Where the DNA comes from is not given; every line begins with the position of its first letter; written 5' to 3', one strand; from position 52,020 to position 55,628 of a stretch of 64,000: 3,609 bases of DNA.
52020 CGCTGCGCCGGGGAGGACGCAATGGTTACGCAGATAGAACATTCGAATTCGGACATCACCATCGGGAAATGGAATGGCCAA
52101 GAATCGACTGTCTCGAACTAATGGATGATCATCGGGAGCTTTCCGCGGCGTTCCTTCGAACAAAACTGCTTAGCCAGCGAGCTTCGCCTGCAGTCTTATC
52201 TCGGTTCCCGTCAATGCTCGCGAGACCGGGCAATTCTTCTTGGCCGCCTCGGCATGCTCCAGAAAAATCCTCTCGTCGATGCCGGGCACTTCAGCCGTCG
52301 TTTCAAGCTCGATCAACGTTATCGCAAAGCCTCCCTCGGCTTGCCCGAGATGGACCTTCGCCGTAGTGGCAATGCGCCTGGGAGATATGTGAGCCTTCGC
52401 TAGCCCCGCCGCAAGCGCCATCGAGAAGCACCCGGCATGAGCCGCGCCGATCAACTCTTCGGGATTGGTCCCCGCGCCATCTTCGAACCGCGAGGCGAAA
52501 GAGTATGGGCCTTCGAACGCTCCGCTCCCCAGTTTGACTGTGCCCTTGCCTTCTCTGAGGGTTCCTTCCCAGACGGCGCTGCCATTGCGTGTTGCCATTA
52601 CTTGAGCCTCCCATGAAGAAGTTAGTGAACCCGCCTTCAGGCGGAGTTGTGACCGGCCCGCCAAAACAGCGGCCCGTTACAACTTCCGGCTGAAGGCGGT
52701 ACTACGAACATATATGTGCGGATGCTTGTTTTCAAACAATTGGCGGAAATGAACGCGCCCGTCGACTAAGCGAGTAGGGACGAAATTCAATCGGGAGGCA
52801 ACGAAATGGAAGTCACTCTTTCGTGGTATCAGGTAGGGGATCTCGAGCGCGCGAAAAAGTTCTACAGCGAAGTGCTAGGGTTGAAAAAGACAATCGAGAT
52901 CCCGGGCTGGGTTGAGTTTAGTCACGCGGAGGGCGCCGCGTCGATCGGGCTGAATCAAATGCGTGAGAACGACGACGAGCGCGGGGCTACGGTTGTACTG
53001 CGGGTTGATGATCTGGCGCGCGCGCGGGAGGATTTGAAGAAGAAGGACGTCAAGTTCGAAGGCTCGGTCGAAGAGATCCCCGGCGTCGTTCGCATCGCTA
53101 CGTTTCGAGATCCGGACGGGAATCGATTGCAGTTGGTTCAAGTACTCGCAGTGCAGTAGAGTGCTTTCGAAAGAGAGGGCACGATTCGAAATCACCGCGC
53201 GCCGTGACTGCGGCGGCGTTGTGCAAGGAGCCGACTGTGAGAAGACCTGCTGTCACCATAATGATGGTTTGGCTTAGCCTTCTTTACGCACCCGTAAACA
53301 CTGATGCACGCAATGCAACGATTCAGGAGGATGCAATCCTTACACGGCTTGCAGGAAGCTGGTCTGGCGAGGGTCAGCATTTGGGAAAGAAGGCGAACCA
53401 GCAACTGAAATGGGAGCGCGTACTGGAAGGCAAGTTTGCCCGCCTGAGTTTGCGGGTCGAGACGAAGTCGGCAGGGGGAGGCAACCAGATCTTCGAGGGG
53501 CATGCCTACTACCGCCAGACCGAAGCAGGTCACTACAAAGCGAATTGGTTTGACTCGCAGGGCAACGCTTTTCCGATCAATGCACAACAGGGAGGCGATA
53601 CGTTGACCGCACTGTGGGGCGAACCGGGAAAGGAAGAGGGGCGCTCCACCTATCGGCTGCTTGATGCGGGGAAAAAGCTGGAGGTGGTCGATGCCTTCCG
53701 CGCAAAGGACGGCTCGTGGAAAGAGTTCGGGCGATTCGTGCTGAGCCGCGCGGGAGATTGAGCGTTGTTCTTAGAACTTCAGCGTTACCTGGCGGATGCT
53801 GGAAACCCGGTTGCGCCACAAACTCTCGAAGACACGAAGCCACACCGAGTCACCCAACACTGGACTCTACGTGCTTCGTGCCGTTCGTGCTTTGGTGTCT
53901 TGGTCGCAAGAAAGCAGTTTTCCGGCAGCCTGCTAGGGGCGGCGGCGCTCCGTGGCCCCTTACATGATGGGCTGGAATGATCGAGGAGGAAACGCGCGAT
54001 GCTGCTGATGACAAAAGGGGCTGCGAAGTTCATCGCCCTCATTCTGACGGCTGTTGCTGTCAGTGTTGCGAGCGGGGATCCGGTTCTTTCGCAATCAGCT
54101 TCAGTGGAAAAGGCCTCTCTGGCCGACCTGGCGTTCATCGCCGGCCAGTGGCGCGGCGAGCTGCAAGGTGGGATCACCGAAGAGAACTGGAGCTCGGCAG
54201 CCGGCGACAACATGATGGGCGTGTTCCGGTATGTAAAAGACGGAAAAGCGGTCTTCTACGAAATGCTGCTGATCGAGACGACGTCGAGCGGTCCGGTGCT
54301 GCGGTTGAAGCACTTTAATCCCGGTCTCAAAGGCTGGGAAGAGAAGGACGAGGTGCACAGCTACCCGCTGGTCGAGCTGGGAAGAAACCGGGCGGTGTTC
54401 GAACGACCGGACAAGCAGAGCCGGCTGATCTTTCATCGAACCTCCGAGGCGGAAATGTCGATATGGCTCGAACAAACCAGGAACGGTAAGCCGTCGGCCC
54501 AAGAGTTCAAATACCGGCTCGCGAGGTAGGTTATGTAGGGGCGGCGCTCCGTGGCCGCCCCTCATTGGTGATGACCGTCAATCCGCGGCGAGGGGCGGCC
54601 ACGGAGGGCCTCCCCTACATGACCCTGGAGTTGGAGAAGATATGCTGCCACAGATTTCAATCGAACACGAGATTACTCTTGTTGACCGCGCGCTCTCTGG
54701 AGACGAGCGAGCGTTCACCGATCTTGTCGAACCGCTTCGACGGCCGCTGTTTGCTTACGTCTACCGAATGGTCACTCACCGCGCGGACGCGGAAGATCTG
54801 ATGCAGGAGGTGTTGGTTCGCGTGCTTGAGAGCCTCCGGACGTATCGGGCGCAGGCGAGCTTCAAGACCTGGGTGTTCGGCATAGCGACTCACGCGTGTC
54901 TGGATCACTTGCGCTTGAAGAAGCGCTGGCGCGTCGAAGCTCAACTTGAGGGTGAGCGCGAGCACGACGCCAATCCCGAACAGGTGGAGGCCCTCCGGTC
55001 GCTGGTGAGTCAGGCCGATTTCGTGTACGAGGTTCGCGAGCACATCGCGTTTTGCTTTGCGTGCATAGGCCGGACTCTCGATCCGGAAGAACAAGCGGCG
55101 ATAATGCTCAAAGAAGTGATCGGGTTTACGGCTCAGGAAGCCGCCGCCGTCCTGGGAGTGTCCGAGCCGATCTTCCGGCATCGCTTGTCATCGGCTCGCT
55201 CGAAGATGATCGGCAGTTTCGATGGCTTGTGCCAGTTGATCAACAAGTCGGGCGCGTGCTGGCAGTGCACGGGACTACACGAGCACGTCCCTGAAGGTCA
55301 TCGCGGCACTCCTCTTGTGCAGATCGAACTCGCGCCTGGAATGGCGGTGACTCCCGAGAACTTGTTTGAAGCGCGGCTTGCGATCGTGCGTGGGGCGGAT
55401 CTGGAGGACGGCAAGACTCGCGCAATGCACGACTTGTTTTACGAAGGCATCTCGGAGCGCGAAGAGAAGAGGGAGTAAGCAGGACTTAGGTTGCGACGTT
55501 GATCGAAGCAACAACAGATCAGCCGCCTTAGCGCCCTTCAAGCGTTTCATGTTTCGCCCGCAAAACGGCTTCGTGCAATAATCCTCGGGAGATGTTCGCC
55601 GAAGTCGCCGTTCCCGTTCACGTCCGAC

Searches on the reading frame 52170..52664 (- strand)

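Call 24: search_protein_families(library=pfam, proteins=[window:52170-52664:-], max_evalue=0.001)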
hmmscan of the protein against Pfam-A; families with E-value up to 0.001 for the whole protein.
window:52170-52664:- (164 aa): 1 family
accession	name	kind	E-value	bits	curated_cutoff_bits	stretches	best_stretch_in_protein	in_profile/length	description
PF02566.24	OsmC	-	1e-15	58.4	27.5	1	62-157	2-96/100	OsmC-like protein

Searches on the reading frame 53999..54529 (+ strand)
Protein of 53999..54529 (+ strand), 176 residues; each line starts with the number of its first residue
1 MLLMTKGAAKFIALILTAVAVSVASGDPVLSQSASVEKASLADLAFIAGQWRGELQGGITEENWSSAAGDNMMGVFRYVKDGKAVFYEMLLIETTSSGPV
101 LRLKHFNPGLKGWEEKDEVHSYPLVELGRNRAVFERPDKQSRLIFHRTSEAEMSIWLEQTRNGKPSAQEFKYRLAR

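Call 24: search_protein_families(library=pfam, proteins=[window:53999-54529:+], max_evalue=0.001)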
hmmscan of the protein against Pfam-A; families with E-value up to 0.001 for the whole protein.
window:53999-54529:+ (176 aa): 1 family
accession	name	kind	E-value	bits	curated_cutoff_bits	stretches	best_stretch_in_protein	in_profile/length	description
PF19780.4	DUF6265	-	6.2e-39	133.4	23.8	1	45-158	1-115/116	Domain of unknown function (DUF6265)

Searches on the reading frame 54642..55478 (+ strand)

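Call 24: search_protein_families(library=pfam, proteins=[window:54642-55478:+], max_evalue=0.001)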
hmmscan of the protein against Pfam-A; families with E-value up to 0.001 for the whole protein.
window:54642-55478:+ (278 aa): 4 families
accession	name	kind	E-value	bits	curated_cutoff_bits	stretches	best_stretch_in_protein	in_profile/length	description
PF04542.20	Sigma70_r2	-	2e-18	66.4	24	1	28-95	1-70/71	Sigma-70 region 2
PF08281.18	Sigma70_r4_2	-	2.8e-06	27.3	25.7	1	145-189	10-54/54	Sigma-70, region 4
PF02001.22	DUF134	-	0.00022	22.2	27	0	149-200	38-89/98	Protein of unknown function DUF134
PF07638.17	Sigma70_ECF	-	0.00046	20.6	21.1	1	13-189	7-179/185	ECF sigma factor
